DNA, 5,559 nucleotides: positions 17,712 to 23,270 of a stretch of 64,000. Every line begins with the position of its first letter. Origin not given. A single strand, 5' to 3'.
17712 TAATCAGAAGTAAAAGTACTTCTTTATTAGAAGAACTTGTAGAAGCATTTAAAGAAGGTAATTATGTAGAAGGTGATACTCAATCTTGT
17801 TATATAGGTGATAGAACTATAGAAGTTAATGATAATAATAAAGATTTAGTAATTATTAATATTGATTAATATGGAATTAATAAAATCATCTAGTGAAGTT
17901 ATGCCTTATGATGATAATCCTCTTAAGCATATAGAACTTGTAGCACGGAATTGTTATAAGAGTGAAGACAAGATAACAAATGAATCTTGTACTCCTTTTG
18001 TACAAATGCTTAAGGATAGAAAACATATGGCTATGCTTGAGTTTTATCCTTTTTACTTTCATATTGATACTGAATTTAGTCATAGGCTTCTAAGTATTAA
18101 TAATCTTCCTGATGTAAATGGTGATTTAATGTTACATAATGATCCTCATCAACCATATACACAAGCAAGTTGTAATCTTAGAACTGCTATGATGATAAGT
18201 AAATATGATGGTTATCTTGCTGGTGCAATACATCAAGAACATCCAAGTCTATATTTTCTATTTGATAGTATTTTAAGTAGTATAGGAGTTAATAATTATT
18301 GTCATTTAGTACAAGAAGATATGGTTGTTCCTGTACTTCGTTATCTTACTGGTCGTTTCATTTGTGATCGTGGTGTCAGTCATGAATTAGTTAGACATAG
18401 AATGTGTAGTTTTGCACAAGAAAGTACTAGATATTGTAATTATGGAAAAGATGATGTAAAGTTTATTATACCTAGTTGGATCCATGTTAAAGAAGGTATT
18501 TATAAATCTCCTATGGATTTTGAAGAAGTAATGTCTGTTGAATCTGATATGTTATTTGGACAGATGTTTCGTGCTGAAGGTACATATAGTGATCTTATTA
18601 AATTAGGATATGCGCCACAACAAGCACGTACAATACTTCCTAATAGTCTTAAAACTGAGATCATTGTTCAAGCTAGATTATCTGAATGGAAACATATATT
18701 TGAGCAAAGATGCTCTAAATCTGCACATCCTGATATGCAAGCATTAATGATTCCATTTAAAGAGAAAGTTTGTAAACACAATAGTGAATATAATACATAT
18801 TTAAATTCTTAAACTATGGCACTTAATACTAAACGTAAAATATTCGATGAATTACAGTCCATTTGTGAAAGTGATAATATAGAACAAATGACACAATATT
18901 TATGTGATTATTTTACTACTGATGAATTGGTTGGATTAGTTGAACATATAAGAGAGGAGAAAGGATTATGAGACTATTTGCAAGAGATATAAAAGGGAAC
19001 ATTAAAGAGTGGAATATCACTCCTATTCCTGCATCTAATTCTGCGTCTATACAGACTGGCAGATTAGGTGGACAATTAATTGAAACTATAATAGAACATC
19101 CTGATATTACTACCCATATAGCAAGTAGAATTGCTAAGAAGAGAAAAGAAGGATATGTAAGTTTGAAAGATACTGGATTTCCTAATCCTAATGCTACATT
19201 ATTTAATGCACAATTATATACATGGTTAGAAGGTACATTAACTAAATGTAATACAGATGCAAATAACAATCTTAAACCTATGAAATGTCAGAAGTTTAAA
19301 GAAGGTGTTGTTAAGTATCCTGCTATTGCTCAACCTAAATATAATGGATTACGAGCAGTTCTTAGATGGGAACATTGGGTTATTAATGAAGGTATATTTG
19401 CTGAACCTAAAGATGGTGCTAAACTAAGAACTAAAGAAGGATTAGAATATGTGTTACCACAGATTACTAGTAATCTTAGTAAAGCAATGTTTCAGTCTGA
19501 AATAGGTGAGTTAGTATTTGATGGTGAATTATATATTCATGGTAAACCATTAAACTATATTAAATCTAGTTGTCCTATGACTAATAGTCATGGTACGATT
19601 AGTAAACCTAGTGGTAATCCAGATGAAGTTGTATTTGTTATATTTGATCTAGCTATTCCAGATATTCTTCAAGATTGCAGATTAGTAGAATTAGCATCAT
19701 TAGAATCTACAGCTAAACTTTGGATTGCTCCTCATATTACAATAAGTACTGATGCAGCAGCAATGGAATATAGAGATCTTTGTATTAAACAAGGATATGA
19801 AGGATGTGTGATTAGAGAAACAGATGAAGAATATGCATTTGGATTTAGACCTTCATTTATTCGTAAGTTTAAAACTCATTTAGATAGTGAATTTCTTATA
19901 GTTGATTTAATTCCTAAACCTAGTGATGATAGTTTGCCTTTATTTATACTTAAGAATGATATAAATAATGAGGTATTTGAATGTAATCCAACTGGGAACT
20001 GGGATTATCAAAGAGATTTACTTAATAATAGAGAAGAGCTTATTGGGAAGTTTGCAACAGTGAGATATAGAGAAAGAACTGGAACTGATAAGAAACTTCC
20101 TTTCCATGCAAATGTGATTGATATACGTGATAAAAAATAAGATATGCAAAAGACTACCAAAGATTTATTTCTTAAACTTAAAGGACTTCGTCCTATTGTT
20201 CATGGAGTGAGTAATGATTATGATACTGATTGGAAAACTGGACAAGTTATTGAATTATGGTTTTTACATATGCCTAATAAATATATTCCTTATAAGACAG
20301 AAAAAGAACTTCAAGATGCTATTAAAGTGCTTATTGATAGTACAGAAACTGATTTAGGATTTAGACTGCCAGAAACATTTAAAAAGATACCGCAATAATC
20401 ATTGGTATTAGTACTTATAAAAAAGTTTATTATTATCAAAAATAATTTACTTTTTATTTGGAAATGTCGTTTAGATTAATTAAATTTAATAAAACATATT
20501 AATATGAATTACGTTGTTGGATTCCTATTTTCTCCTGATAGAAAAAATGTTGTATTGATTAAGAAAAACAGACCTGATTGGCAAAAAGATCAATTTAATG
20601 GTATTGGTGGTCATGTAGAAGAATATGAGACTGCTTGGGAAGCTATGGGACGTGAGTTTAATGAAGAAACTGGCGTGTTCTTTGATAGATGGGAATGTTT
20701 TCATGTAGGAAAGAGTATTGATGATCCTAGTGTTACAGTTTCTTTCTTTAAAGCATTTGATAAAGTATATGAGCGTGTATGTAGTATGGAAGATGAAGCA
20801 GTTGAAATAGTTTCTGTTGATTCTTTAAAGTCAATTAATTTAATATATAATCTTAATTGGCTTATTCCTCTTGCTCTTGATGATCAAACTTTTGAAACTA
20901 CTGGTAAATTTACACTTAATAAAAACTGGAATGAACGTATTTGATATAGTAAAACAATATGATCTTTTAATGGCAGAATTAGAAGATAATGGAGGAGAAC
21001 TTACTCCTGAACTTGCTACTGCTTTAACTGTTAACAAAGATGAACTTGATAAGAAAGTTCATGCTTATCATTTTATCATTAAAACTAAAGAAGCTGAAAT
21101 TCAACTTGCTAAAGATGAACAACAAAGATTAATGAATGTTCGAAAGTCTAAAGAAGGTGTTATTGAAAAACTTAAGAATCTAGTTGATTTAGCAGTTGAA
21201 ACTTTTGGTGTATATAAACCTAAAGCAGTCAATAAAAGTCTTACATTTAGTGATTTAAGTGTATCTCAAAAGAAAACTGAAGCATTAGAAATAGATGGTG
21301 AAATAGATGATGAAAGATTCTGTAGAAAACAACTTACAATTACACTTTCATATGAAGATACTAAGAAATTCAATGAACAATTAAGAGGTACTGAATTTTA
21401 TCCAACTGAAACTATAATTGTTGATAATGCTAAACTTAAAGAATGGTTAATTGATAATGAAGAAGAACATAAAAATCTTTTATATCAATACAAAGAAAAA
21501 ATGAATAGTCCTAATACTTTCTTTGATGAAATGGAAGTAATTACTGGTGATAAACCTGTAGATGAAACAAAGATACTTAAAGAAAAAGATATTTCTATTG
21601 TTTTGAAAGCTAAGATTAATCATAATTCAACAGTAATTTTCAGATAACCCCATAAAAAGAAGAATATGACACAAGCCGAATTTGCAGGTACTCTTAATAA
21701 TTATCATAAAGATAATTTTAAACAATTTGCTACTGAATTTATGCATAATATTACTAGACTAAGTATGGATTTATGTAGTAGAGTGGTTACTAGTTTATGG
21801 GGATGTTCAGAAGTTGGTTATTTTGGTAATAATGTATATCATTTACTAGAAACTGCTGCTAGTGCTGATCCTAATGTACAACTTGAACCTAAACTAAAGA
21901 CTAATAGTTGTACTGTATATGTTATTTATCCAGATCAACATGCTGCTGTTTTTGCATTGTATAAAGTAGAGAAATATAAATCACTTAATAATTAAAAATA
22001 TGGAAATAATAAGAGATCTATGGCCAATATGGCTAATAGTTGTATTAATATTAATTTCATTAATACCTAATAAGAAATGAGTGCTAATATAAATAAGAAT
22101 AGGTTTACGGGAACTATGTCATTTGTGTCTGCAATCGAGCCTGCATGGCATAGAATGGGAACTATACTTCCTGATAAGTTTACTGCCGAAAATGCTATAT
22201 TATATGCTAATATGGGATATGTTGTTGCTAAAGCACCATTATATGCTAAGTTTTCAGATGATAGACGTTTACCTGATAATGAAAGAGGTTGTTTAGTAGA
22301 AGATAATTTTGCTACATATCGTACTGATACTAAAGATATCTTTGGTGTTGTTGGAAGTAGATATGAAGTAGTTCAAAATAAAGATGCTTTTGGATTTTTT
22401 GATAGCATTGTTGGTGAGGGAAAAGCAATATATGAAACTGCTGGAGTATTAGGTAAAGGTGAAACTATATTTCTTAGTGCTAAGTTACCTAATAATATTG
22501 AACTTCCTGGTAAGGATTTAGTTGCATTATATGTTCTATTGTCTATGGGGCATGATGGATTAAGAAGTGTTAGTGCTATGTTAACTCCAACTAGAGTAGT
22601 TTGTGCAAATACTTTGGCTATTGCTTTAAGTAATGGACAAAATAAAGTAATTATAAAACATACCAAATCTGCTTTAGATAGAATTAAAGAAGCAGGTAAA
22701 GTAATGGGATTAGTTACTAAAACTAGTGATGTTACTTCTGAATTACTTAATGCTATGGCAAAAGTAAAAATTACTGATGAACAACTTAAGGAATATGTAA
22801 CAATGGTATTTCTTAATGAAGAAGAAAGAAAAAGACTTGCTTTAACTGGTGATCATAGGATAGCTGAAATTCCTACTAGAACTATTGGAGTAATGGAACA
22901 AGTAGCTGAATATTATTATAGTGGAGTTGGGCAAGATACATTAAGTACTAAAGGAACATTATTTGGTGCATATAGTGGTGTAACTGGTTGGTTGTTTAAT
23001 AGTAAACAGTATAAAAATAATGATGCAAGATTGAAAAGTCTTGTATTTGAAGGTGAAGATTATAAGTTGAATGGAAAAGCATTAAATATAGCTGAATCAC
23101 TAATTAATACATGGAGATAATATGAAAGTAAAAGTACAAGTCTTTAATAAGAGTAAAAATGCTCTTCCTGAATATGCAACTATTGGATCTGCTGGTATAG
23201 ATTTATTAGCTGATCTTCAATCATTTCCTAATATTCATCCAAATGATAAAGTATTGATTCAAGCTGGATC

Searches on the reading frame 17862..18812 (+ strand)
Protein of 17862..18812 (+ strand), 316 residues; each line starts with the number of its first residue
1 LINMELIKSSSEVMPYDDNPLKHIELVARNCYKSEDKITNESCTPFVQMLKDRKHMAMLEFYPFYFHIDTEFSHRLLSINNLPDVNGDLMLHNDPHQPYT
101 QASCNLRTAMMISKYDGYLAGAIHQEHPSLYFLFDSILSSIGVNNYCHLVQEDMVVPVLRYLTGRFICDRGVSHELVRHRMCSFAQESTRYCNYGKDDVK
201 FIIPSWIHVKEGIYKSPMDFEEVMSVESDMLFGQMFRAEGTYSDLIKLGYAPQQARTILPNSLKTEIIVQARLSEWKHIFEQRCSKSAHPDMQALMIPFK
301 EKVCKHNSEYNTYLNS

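Call 77: search_protein_families(library=pfam, proteins=[window:17862-18812:+], max_evalue=0.001)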
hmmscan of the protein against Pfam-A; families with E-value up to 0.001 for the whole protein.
window:17862-18812:+ (316 aa): 1 family
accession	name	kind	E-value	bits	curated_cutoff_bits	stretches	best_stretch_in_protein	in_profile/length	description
PF02511.20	Thy1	-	4.3e-33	115.2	24.8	1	167-304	64-186/191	Thymidylate synthase complementing protein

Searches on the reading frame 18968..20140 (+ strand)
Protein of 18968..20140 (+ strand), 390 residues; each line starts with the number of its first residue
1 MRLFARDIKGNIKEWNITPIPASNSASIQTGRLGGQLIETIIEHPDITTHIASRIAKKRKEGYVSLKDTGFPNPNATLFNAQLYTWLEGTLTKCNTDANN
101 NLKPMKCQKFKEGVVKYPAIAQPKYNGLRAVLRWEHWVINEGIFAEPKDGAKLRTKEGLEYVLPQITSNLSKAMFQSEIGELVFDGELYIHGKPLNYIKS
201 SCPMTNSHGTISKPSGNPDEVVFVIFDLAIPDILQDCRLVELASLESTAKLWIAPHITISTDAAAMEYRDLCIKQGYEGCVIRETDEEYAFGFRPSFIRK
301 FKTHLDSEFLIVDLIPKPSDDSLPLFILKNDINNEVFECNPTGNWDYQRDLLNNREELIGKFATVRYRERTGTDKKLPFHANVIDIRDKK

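Call 77: search_protein_families(library=pfam, proteins=[window:18968-20140:+], max_evalue=0.001)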
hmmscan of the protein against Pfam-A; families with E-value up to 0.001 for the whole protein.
window:18968-20140:+ (390 aa): 1 family
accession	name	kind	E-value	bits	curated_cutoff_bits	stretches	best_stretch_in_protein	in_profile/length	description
PF01068.26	DNA_ligase_A_M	-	1e-05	25.8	26.2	1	107-302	4-204/204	ATP dependent DNA ligase domain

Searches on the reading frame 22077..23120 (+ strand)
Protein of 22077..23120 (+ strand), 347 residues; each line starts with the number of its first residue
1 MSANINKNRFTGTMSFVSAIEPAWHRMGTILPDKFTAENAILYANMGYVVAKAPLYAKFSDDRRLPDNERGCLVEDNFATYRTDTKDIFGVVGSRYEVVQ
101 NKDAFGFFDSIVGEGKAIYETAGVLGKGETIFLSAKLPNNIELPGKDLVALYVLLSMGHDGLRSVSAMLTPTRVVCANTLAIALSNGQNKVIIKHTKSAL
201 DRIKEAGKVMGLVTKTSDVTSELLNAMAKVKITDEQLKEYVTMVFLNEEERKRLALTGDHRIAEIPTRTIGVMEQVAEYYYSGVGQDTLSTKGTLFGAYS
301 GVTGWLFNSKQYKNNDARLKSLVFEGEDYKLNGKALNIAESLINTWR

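Call 77: search_protein_families(library=pfam, proteins=[window:22077-23120:+], max_evalue=0.001)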
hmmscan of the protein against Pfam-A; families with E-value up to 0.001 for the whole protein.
window:22077-23120:+ (347 aa): 1 family
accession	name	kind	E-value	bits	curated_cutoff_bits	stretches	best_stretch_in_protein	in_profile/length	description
PF06067.16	DUF932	-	2.3e-51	175.2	23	1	89-322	2-226/227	Domain of unknown function (DUF932)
